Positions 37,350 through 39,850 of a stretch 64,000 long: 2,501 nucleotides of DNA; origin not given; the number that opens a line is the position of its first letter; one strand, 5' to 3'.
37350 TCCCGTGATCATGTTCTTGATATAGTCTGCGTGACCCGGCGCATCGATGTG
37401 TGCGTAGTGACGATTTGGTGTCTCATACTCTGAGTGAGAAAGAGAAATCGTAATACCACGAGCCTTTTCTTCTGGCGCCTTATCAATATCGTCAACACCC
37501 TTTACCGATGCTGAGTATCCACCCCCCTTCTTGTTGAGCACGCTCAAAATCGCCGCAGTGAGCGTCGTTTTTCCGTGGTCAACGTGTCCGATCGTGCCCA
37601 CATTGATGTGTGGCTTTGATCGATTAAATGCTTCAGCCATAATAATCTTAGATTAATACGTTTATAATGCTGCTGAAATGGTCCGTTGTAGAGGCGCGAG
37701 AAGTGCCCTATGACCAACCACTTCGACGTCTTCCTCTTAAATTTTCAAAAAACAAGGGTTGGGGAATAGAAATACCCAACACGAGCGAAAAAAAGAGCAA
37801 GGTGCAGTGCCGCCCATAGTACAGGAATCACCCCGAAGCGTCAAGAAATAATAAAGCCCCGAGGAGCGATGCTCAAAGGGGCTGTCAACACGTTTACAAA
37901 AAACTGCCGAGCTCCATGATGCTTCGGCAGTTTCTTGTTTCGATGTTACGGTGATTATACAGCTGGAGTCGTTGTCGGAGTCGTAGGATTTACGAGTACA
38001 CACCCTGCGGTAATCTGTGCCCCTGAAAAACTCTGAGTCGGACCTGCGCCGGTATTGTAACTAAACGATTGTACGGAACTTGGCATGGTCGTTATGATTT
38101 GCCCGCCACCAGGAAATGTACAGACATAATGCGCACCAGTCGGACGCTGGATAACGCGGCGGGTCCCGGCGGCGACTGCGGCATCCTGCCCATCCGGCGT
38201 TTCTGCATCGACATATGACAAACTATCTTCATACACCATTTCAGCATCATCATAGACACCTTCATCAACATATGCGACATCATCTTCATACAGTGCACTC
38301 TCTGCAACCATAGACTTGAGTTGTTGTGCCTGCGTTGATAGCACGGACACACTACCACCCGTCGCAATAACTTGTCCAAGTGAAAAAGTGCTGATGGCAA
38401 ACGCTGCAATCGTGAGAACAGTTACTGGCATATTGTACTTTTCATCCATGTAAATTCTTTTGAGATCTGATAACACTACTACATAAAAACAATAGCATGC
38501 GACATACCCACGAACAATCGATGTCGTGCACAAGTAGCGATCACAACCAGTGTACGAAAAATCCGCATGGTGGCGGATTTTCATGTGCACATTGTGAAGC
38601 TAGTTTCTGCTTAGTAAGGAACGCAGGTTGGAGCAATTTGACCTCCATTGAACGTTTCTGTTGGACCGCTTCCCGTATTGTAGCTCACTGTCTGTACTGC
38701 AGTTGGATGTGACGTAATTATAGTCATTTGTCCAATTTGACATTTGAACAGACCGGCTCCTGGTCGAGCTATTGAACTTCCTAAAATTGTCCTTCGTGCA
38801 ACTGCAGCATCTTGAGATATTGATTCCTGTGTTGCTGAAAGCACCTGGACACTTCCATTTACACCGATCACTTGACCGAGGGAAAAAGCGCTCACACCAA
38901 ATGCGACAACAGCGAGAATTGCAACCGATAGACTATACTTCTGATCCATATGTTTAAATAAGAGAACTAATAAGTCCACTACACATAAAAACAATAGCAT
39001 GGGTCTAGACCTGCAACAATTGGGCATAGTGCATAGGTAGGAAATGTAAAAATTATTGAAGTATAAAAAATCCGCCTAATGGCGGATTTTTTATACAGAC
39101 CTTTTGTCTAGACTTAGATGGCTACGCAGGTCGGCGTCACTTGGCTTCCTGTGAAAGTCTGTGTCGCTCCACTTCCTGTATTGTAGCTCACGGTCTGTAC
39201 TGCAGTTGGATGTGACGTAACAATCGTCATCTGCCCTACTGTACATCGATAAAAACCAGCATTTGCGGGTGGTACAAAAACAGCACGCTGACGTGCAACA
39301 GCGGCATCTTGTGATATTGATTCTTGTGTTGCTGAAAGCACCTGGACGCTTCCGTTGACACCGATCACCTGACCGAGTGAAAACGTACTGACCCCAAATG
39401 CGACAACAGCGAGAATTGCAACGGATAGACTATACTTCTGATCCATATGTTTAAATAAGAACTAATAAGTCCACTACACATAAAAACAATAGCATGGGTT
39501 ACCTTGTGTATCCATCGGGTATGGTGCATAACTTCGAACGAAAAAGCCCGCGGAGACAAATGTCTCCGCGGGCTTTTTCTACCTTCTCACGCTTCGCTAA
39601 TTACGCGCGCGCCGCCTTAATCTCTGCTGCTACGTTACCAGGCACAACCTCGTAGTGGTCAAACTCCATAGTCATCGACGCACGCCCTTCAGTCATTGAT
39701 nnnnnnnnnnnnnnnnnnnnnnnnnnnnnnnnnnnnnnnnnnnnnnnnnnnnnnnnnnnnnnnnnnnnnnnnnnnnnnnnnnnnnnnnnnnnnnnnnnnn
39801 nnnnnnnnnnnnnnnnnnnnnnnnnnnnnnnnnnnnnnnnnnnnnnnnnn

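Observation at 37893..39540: Three tandem, independently transcribed paralogs of a small secreted two-Cys protein inserted between fusA and tuf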

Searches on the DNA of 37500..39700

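Call 63: search_rna_families(source=window, start=37500, end=39700, threshold=evalue, max_evalue=1)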
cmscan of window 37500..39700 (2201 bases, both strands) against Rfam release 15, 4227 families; matches with E-value up to 1: 14.
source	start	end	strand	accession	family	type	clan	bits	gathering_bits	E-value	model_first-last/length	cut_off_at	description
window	39540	39579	-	RF03560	mir-3926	Gene; miRNA;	-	32.7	82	0.0014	10-54/63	no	mir-3926 microRNA precursor family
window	39540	39579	+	RF03560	mir-3926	Gene; miRNA;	-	31.9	82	0.0021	10-54/63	no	mir-3926 microRNA precursor family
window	39480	39581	+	RF00514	His_leader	Cis-reg; leader;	-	29.2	49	0.035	1-126/126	no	Histidine operon leader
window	39476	39578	-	RF02424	Bp2_287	Gene; sRNA;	-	27.1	70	0.0015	1-174/174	no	Burkholderia sRNA Bp2_Cand287_SIPHT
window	39465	39580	+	RF00506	Thr_leader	Cis-reg; leader;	-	27.1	55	0.023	1-118/118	no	Threonine operon leader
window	39511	39583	+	RF04312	trpB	Cis-reg;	-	26.7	59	0.6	1-107/107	no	trpB ncRNA motif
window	39060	39195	-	RF02084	STnc130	Gene; sRNA;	-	26.6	55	0.3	1-135/135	no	Enterobacteria sRNA STnc130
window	39538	39661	-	RF00514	His_leader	Cis-reg; leader;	-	25.8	49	0.18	1-126/126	no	Histidine operon leader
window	39049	39117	-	RF02621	BSnc120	Gene; sRNA;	-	24.7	114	0.01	1-88/88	no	Brucella sRNA 120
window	38957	39121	-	RF01770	rimP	Cis-reg; leader;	-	23.5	47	0.66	1-102/102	no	Gammaprotebacteria rimP leader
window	39038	39095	+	RF01859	Phe_leader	Cis-reg; leader;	-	22.9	55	0.75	1-125/125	no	Phenylalanine leader peptide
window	39532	39579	-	RF03766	mir-3155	Gene; miRNA;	-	22.2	70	0.18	1-56/56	no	mir-3155 microRNA precursor family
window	39523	39595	-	RF00510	Tombus_IRE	Cis-reg;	-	20.6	45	0.69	1-94/94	no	Tombusvirus internal replication element (IRE)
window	39015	39095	+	RF00513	Trp_leader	Cis-reg; leader;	-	20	41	0.68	1-100/100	no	Tryptophan operon leader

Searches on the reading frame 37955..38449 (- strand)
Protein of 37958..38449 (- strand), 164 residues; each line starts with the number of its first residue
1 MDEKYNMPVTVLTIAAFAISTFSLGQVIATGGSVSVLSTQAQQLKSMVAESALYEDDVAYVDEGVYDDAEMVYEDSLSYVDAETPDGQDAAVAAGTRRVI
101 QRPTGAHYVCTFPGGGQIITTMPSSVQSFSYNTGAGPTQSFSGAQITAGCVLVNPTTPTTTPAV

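Call 8: search_protein_families(library=pfam, proteins=[window:37958-38449:-], max_evalue=10)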
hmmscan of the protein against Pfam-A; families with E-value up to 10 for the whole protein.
window:37958-38449:- (164 aa): 1 family
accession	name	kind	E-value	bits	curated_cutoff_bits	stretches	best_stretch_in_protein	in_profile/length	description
PF09839.14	DUF2066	-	0.0041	17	23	1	79-137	13-71/232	Uncharacterized protein conserved in bacteria (DUF2066)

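Call 18: search_protein_representatives(alignment_id=A1)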
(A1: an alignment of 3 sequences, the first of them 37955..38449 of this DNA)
Query: 3 sequences, 110 profile positions. Proteins with E-value up to 0.001 (for the whole library): 10; up to 1e-10: 4; up to 1e-30: 2. The best 10 are listed.
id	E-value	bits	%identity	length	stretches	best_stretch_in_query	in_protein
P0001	1.0e-56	206.1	-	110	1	1-110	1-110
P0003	1.2e-50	186.5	-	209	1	1-110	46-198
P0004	5.0e-22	94.4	-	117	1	1-109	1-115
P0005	7.9e-16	74.4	-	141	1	1-102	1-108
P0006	5.6e-08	49.2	-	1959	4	23-66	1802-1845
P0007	2.1e-07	47.3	-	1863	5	36-74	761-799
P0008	2.2e-06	44.1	-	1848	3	32-78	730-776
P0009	1.5e-05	41.3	-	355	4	35-107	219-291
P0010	6.1e-05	39.4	-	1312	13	18-48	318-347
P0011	1.5e-04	38.1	-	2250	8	69-106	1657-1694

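Call 20: find_encoding_contigs(protein=P0004, flank=8000, max_places=6)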
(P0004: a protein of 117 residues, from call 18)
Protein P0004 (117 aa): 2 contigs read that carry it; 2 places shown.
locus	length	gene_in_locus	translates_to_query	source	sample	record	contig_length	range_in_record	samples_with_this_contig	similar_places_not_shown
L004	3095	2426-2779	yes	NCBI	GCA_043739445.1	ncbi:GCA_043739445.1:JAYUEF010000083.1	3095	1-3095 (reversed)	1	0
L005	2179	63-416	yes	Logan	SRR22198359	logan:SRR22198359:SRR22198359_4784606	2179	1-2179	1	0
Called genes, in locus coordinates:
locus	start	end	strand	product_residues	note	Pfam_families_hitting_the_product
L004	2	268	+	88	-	?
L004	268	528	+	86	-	PF05016:ParE_toxin (weak), PF15738:YafQ_toxin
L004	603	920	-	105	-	-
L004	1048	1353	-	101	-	-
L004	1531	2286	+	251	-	-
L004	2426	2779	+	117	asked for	-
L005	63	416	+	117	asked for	-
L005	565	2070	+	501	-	PF01471:PG_binding_1 (faint)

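Call 21: find_encoding_contigs(protein=P0005, flank=8000, max_places=6)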
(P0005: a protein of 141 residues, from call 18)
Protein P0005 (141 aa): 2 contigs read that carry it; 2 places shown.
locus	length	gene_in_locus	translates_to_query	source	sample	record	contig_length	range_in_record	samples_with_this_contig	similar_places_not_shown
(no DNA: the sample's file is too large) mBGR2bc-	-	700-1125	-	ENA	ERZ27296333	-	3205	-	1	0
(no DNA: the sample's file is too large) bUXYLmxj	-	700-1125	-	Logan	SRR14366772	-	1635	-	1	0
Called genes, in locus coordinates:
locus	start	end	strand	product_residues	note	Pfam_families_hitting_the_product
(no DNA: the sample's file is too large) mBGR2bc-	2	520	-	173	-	?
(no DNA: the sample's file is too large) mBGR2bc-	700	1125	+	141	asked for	-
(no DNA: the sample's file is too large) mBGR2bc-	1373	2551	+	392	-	-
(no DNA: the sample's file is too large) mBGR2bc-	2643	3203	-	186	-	?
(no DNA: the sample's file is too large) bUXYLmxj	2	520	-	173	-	?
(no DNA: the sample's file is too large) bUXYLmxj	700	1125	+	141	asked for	-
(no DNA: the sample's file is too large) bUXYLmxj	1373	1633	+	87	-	?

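Call 45: search_protein_families(library=pfam, proteins=[L004:1531-2286:+, L005:565-2070:+], max_evalue=0.1)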
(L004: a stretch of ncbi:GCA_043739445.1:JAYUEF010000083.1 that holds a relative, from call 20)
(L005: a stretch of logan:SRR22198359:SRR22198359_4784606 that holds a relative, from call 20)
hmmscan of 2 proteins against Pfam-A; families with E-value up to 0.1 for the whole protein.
L004:1531-2286:+ (251 aa): 3 families
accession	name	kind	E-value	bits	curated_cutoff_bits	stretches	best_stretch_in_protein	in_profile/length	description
PF01978.25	TrmB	-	3.1e-05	24.2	25.6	1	18-84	3-67/68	Sugar-specific transcriptional regulator TrmB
PF12802.13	MarR_2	-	0.031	14.9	27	1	33-67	15-49/61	MarR family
PF14098.11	SSPI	-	0.074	13.6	27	0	241-250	40-49/65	Small, acid-soluble spore protein I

L005:565-2070:+ (501 aa): 3 families
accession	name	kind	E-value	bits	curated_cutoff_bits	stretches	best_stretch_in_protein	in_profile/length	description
PF01471.23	PG_binding_1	-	2.5e-05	24.8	23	1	92-141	2-56/57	Putative peptidoglycan binding domain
PF10342.15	Kre9_KNH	-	0.018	16.2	24.6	1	384-442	1-62/94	Kre9/KNH-like N-terminal Ig-like domain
PF20144.5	TIG_SUH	-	0.088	13.4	24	0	271-324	2-53/94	TIG domain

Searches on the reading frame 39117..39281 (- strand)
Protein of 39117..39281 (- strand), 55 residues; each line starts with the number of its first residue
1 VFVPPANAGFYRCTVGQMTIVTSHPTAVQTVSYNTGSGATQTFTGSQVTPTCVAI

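Call 67: predict_structure(alignment_id=A5)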
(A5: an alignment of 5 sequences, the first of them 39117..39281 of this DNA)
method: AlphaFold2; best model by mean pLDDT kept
length: 55 residues; sequences in the alignment: 5
mean_pLDDT: 69.2   pTM: 0.45
mean pLDDT of the five models: 69.2, 69.1, 68.2, 63.4, 59.8
residues with pLDDT >= 90: 0; 70-90: 27; 50-70: 23; < 50: 5
segments of 3 or more residues with pLDDT < 50: 1-5
pLDDT, mean of each block of 10 residues (from residue 1): 54 77 72 69 69 80
secondary structure, 60 per line:
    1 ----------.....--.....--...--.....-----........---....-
elements in order: E11-15 E18-22 E30-34 E40-44 E51-54
